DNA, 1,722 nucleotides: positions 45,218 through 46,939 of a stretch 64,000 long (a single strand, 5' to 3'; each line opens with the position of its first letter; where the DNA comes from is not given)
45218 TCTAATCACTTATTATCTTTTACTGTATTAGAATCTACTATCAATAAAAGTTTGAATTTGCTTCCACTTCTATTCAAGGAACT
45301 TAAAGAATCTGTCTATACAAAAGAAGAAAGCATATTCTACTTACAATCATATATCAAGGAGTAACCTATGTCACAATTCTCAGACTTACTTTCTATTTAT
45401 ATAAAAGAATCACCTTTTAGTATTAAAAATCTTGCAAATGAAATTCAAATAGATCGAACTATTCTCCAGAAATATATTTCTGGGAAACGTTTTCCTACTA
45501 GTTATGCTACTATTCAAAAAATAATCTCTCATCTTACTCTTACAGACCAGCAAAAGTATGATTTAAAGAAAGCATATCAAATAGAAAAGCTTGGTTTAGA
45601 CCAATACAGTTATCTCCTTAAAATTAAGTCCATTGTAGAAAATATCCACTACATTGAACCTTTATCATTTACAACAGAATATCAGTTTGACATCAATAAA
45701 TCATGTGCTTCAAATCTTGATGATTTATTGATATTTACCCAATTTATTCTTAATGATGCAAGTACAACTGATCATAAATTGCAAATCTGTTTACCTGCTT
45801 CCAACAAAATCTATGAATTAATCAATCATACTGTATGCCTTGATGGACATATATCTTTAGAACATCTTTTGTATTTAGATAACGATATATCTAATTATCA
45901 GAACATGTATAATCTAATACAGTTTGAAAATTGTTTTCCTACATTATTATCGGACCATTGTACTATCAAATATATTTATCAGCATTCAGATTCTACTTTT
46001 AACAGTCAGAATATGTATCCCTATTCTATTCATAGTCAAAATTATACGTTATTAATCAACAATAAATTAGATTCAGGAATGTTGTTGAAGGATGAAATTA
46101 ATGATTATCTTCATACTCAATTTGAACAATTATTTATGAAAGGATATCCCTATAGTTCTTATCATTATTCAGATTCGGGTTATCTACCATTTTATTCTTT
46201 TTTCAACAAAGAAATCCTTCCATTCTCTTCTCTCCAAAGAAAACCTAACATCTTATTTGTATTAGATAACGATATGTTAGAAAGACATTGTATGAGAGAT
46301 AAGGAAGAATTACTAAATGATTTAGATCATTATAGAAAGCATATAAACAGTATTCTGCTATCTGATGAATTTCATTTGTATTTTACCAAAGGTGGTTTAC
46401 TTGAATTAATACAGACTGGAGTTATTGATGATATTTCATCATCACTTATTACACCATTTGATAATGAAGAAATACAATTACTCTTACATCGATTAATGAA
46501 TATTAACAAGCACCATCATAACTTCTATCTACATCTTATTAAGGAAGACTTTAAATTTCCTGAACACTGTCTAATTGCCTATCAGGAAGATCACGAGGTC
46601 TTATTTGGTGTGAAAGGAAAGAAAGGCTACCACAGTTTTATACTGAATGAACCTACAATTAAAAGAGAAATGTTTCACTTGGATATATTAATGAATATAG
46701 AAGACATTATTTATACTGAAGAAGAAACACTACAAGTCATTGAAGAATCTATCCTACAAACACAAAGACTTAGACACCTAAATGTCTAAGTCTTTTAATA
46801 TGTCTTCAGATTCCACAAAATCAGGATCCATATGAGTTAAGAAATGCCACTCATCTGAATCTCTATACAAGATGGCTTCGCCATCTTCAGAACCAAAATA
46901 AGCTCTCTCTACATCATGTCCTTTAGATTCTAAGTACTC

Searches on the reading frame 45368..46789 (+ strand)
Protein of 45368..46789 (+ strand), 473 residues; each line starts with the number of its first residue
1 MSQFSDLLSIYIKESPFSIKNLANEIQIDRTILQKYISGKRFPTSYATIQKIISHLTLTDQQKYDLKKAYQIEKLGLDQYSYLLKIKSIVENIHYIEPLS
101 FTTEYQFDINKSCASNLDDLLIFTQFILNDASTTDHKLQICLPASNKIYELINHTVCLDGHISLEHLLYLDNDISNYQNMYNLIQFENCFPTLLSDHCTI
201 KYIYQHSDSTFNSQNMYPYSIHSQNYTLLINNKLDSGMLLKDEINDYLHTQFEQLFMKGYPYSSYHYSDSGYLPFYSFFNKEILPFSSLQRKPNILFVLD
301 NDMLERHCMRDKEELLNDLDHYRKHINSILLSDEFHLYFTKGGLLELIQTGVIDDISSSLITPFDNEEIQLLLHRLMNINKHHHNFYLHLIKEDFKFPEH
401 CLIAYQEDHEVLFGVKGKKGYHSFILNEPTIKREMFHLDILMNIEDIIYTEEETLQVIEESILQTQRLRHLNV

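Call 3: search_protein_families(library=pfam, proteins=[window:45368-46789:+], max_evalue=0.1)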
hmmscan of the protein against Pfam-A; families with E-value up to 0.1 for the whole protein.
window:45368-46789:+ (473 aa): 2 families
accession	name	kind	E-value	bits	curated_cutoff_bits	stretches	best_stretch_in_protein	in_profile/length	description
PF12844.13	HTH_19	-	0.0015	18.9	30.2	1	13-52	9-47/64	Helix-turn-helix domain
PF23201.1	DUF7062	-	0.035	14.5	27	0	134-159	45-70/100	Domain of unknown function (DUF7062)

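Call 4: search_protein_families(library=padloc, proteins=[window:45368-46789:+], max_evalue=0.1)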
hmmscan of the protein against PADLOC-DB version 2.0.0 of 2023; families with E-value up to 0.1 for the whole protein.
window:45368-46789:+ (473 aa): 0 families

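Call 5: search_protein_families(library=phrogs, proteins=[window:45368-46789:+], max_evalue=0.1)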
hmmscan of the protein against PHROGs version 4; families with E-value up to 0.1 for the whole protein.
window:45368-46789:+ (473 aa): 4 families
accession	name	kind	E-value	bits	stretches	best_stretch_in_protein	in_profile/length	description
phrog_2967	-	transcription regulation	0.013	16.1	1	3-56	10-62/225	transcriptional regulator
phrog_2439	-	transcription regulation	0.065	13.1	0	6-56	10-59/367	transcriptional regulator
phrog_8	-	transcription regulation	0.093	13.2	0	12-56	166-208/346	transcriptional regulator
phrog_1337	-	DNA, RNA and nucleotide metabolism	0.094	13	0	9-62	20-74/316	DNA binding protein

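Call 6: search_protein_families(library=ncbifam, proteins=[window:45368-46789:+], max_evalue=0.1)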
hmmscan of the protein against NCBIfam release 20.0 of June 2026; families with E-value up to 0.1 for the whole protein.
window:45368-46789:+ (473 aa): 0 families
